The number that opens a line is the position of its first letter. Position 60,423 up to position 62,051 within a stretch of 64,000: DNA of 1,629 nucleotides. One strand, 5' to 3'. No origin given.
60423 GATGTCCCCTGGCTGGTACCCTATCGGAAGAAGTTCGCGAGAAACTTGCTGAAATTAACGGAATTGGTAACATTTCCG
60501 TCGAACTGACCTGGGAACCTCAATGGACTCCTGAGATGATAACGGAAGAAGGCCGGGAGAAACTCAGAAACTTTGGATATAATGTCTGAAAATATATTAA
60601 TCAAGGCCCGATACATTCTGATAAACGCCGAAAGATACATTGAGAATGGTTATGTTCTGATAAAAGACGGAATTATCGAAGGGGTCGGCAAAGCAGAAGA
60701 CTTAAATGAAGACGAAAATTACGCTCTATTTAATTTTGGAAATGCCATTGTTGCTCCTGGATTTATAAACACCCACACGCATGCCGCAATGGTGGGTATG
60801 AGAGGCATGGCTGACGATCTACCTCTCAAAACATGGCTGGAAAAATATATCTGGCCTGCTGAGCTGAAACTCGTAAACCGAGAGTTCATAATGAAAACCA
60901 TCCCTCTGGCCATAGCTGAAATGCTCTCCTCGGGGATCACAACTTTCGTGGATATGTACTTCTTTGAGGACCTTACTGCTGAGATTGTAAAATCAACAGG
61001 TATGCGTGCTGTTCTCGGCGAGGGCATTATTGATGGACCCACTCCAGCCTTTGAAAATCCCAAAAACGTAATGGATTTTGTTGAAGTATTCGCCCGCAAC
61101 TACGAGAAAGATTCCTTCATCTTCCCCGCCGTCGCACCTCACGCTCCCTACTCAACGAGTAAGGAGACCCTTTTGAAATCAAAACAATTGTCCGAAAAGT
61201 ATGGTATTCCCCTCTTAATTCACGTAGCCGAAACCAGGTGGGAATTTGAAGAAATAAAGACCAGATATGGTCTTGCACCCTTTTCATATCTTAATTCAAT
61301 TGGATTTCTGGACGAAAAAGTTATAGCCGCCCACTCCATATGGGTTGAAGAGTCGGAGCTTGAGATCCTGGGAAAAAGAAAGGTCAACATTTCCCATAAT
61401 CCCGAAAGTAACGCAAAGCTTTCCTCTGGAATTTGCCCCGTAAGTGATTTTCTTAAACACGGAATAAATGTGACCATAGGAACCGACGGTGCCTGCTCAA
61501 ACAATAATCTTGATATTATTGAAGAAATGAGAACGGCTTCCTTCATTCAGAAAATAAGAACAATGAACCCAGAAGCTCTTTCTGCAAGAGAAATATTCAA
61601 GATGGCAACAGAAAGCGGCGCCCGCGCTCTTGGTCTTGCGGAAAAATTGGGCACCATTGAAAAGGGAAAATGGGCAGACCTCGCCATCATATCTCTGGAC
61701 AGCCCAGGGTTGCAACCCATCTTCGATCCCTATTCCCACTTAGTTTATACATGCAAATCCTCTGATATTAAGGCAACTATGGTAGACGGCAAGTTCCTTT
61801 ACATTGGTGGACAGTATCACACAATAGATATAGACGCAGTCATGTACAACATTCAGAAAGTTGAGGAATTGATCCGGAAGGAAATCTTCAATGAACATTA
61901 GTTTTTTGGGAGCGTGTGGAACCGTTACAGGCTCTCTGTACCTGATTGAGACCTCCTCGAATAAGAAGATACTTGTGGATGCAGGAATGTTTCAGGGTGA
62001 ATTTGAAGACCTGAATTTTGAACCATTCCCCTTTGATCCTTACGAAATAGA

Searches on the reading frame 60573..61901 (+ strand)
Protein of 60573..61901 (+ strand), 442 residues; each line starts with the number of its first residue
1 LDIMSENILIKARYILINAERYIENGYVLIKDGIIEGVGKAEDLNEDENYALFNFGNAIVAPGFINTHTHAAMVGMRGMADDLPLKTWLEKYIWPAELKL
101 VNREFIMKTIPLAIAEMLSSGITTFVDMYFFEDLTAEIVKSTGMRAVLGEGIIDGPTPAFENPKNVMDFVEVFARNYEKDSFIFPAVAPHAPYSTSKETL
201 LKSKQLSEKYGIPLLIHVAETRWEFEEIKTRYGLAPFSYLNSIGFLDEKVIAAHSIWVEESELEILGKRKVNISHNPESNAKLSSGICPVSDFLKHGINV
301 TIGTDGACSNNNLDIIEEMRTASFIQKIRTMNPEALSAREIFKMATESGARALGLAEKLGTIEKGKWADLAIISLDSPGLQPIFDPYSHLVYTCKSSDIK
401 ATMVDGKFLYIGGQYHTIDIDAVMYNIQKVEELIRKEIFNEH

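Call 68: search_protein_families(library=pfam, proteins=[window:60573-61901:+], max_evalue=0.00001)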
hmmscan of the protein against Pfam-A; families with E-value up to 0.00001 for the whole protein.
window:60573-61901:+ (442 aa): 2 families
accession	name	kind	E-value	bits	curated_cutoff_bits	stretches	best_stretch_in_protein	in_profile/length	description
PF01979.26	Amidohydro_1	-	4.5e-75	253.5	25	1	59-408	1-344/345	Amidohydrolase family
PF07969.17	Amidohydro_3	-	3.5e-18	66.8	29.7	1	251-410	309-472/472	Amidohydrolase family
